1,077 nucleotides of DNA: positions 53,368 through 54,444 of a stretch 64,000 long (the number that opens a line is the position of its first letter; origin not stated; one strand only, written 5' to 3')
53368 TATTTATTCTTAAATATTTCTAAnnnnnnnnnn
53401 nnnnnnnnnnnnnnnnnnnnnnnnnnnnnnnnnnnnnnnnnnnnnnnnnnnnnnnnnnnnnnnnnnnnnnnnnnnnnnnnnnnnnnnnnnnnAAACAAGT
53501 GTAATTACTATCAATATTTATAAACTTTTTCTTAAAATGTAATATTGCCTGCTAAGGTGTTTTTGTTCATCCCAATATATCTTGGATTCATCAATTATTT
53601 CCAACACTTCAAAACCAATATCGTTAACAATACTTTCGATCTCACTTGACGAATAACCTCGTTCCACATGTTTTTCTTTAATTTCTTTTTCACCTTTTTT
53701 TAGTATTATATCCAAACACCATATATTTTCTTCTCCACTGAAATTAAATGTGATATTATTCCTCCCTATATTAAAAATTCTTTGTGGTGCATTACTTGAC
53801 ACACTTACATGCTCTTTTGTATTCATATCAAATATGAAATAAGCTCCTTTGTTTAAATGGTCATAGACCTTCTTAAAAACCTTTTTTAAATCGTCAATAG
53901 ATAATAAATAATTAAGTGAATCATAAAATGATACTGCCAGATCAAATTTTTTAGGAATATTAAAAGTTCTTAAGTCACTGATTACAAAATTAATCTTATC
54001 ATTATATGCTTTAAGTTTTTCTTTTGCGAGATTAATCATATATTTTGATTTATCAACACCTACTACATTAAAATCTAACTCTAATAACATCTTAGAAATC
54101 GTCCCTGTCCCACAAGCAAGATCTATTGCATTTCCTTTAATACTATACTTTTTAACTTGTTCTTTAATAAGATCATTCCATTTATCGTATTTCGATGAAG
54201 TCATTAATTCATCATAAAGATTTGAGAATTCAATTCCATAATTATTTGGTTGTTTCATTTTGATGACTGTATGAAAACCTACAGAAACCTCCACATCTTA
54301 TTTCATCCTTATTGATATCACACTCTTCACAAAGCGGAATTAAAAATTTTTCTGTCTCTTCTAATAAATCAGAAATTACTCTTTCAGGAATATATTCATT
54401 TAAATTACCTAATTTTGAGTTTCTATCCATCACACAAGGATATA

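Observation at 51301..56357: Undescribed radical-SAM/SPASM peptide-maturation-like gene cluster (3 rSAM-SPASM paralogs + SAM methyltransferase + PP-loop ATPase + small peptide ORF)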

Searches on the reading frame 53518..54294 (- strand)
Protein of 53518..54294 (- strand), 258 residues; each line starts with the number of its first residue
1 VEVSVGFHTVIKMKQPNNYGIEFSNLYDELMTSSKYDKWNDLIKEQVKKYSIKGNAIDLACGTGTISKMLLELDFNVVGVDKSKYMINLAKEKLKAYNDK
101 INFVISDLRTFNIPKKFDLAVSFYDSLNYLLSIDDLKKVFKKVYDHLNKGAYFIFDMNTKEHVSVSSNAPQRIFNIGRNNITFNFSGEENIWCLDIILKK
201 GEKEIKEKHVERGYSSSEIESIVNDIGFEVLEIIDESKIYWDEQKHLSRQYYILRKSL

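Call 3: search_protein_families(library=pfam, proteins=[window:53518-54294:-], max_evalue=0.01)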
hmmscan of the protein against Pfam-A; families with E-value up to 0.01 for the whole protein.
window:53518-54294:- (258 aa): 16 families
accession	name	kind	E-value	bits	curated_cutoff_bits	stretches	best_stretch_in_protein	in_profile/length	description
PF13649.12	Methyltransf_25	-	1.1e-17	65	27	1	57-150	2-96/97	Methyltransferase domain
PF08242.18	Methyltransf_12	-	1.1e-13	52.1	30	1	57-152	1-97/98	Methyltransferase domain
PF08241.18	Methyltransf_11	-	5.1e-13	49.9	21.2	1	58-155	2-95/95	Methyltransferase domain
PF13847.12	Methyltransf_31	-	3.1e-12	46.9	27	1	55-156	6-110/145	Methyltransferase domain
PF13489.12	Methyltransf_23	-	1.6e-09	38.1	27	1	38-232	8-163/164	Methyltransferase domain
PF05175.20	MTS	-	6.4e-08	32.9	23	1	35-122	15-104/170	Methyltransferase small domain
PF01209.24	Ubie_methyltran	-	5.5e-07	29.6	20.1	1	28-153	24-149/233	ubiE/COQ5 methyltransferase family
PF03848.20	TehB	-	4.3e-06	26.7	20.4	1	53-160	31-139/193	Tellurite resistance protein TehB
PF05401.17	NodS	-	3.7e-05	24.1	24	1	46-158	37-147/201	Nodulation protein S (NodS)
PF18262.7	PhetRS_B1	-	0.00013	22.5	26.8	0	18-69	30-76/83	Phe-tRNA synthetase beta subunit B1 domain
PF01555.25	N6_N4_Mtase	-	0.00036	21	26.7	0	40-92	168-221/221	DNA methylase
PF02353.26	CMAS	-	0.00041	20.2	27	1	56-167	66-176/273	Mycolic acid cyclopropane synthetase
PF01795.25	Methyltransf_5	-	0.00042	20.3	27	1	42-112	8-82/309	MraW methylase family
PF05185.22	PRMT5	-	0.00063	20.1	22.9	1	73-122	90-140/171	PRMT5 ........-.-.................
PF00398.26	RrnaAD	-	0.0019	17.8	24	1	42-141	18-121/263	Ribosomal RNA adenine dimethylase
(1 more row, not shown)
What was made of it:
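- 53518..54294 (-): Class-I SAM-dependent methyltransferase (258 aa from GTG; 246 aa from the ATG at 54258). It overlaps the end of rSAM-1 and is fused to rSAM-1 in some CPR homologues. Pfam Methyltransf_25, _12 and _11 all match (call 3).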

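Call 4: search_protein_families(library=ncbifam, proteins=[window:53518-54294:-], max_evalue=0.01)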
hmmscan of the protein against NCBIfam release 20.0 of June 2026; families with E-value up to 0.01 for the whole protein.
window:53518-54294:- (258 aa): 33 families (the best 25 are shown)
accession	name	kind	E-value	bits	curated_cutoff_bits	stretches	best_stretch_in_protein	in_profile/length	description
NF041820.1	daptide_MTase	equivalog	3.7e-17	62.6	175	1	23-167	11-154/243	daptide-type RiPP biosynthesis methyltransferase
TIGR02021.1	BchM-ChlM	equivalog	4.3e-12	45.9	158.9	1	46-156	47-156/218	magnesium protoporphyrin IX methyltransferase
NF051855.1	GlySarMtaseBact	equivalog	2.7e-11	43.6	350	1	18-166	19-169/259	glycine/sarcosine N-methyltransferase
TIGR02072.1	BioC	equivalog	1.1e-10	41.8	184.95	1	52-173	34-150/244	malonyl-ACP O-methyltransferase BioC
NF001244.0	PRK00216.1-5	equivalog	2.1e-10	40.3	216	1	36-162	33-161/236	bifunctional demethylmenaquinone methyltransferase/2-methoxy-6-polyprenyl-1,4-benzoquinol methylase UbiE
NF043040.1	corrin_prot_MT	hypoth_equivalog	2.3e-10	40.3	180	1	27-123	15-117/216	corrinoid protein-associated methyltransferase CpaM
TIGR01983.1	UbiG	equivalog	1.3e-09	37.7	102.95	1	51-158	47-155/228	bifunctional 2-polyprenyl-6-hydroxyphenol methylase/3-demethylubiquinol 3-O-methyltransferase UbiG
TIGR01934.1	MenG_MenH_UbiE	subfamily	2.3e-09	36.9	158.35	1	30-118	18-108/223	ubiquinone/menaquinone biosynthesis methyltransferase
TIGR00740.1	TIGR00740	equivalog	7e-08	32.4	193.3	1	44-154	47-158/239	carboxy-S-adenosyl-L-methionine synthase CmoA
NF008992.0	PRK12335.1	equivalog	1.8e-07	30.6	303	1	47-162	117-232/289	SAM-dependent methyltransferase TehB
NF041650.1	nod_mtase_NodS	equivalog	2.6e-07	30.5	300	1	38-157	25-141/190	nodulation methyltransferase NodS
TIGR03534.1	RF_mod_PrmC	equivalog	3e-07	30.2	199.1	1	44-122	78-162/253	peptide chain release factor N(5)-glutamine methyltransferase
NF002463.0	PRK01683.1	equivalog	3.9e-07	29.9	297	1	54-157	33-130/258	trans-aconitate 2-methyltransferase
NF011529.0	PRK14968.1-3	equivalog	9.4e-07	28.4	162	1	51-121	33-103/198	putative methyltransferase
NF045667.1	MTase_DVU1556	equivalog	6.7e-06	25.7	155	1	55-239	25-171/213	DVU_1556 family methyltransferase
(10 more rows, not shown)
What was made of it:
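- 53518..54294 (-): The best NCBIfam match is the daptide MTase at 62.6 bits, far below the cut-off of 175 (call 4).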

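Call 83: search_solved_structures(query=window:53518-54294:-, max_evalue=0.00001)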
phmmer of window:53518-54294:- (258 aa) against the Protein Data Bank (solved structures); distinct sequences matched with E-value up to 0.00001: 15.
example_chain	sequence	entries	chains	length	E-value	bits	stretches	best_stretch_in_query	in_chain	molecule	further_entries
1y8c_A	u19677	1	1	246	1.8e-25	93.3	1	22-235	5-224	S-adenosylmethionine-dependent methyltransferase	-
3d2l_A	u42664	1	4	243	2.6e-20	76.3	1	22-236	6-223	SAM-dependent methyltransferase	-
1wzn_A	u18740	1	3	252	1e-14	58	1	36-157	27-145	SAM-dependent methyltransferase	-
1ve3_A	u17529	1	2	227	6.4e-13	52.2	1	35-155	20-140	hypothetical protein PH0226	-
8rdl_A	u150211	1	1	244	2.8e-11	46.8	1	55-159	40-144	ToxA protein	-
9ri2_A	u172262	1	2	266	1.4e-09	41.2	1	55-175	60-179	Methyltransferase, putative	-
5jdz_A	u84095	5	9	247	1.5e-09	41.1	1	55-148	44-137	Methyl transferase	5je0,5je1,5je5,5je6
5jdy_A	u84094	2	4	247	1.5e-09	41.1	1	55-148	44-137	Methyl transferase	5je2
5je3_A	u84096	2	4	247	1.6e-09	41.1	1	55-148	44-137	Methyl transferase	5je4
3hnr_A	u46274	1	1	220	8.8e-08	35.3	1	34-156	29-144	probable methyltransferase BT9727_4108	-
7zgt_A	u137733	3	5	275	8.3e-07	32.1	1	55-161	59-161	Methyltransferase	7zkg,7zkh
5h02_A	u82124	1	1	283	9.3e-07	32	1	17-158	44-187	Glycine sarcosine N-methyltransferase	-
5gwx_A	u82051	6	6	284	9.5e-07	31.9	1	18-158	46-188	Glycine sarcosine N-methyltransferase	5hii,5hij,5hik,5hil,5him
3bxo_A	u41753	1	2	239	2.2e-06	30.7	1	53-154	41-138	N,N-dimethyltransferase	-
7wzf_A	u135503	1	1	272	4.6e-06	29.7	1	17-161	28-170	YunM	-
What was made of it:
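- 53518..54294 (-): The closest solved chains are the uncharacterised 1y8c and 3d2l, followed by N-methyltransferases (ToxA, GSMT, DesVI) (call 83).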
